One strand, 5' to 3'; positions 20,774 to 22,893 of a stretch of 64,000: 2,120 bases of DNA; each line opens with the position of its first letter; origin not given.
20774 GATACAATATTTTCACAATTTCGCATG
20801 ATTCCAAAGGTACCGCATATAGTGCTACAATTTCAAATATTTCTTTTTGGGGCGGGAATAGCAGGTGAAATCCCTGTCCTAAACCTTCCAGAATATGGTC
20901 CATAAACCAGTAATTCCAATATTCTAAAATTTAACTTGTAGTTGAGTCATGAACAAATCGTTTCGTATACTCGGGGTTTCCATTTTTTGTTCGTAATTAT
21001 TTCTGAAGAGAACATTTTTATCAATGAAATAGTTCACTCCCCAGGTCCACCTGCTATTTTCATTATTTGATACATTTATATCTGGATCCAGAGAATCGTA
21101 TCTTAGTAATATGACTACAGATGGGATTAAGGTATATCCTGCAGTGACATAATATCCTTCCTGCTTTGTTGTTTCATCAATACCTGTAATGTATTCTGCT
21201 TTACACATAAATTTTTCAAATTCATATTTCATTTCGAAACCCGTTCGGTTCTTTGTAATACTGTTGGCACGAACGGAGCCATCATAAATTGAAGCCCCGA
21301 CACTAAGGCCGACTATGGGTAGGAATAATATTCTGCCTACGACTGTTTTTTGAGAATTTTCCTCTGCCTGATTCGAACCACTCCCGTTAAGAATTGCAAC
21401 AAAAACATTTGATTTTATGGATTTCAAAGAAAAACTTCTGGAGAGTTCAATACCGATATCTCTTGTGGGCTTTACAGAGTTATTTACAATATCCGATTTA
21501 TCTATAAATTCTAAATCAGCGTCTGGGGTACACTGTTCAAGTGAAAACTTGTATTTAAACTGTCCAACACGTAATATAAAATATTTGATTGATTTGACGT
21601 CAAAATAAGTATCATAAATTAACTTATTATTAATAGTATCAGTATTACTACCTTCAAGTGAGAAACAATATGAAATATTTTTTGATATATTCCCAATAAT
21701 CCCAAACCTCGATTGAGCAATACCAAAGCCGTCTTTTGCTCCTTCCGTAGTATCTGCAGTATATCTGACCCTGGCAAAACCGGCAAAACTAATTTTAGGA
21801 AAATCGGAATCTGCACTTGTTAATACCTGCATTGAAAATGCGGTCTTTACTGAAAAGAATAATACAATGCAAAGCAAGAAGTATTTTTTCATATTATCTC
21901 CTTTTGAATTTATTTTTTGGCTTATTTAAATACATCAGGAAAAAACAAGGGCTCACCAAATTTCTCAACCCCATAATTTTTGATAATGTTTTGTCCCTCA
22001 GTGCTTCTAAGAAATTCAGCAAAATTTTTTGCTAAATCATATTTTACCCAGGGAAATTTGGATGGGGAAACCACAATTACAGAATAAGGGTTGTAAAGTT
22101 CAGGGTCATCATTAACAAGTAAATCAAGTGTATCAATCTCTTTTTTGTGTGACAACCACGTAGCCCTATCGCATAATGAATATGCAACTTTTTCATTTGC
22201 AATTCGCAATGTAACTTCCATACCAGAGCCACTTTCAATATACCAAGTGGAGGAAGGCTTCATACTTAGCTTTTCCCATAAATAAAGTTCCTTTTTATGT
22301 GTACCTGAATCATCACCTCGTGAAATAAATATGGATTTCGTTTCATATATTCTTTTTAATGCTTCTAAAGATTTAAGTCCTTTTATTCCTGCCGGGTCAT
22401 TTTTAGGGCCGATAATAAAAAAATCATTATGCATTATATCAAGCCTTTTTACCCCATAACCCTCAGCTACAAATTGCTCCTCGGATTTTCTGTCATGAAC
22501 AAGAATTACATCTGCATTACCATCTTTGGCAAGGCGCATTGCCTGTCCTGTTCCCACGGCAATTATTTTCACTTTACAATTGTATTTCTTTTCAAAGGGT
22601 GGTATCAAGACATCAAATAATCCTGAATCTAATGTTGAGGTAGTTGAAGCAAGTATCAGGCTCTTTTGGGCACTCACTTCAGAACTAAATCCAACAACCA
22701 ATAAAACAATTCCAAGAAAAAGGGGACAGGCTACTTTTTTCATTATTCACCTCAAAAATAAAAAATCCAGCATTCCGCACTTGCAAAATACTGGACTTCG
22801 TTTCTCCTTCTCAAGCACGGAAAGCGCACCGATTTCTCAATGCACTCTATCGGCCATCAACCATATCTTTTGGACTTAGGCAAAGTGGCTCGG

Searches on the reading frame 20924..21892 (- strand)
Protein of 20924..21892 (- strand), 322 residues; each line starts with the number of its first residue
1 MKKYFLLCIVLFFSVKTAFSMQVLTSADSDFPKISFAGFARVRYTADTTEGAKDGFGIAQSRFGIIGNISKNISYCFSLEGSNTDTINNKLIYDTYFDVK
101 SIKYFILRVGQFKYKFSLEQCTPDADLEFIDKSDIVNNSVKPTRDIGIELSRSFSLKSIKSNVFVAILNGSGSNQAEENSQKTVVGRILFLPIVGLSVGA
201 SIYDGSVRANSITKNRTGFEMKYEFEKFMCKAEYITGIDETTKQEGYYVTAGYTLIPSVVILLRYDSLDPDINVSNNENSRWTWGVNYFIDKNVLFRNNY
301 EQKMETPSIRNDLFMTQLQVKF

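Call 76: search_protein_families(library=pfam, proteins=[window:20924-21892:-], max_evalue=0.00001)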
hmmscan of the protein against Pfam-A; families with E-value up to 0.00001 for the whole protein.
window:20924-21892:- (322 aa): 1 family
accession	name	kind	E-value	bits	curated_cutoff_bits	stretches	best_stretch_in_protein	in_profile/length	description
PF07396.17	Porin_O_P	-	5e-22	79.1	20.9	1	41-201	13-178/370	Phosphate-selective porin O and P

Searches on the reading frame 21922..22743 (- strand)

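Call 76: search_protein_families(library=pfam, proteins=[window:21922-22743:-], max_evalue=0.00001)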
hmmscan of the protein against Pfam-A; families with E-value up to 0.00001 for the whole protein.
window:21922-22743:- (273 aa): 2 families
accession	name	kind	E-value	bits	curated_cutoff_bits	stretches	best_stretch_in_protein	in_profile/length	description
PF12849.12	PBP_like_2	-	1.3e-43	150.2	27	1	26-248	6-266/267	PBP superfamily domain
PF13531.11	SBP_bac_11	-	1.9e-16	61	25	1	43-259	13-226/227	Bacterial extracellular solute-binding protein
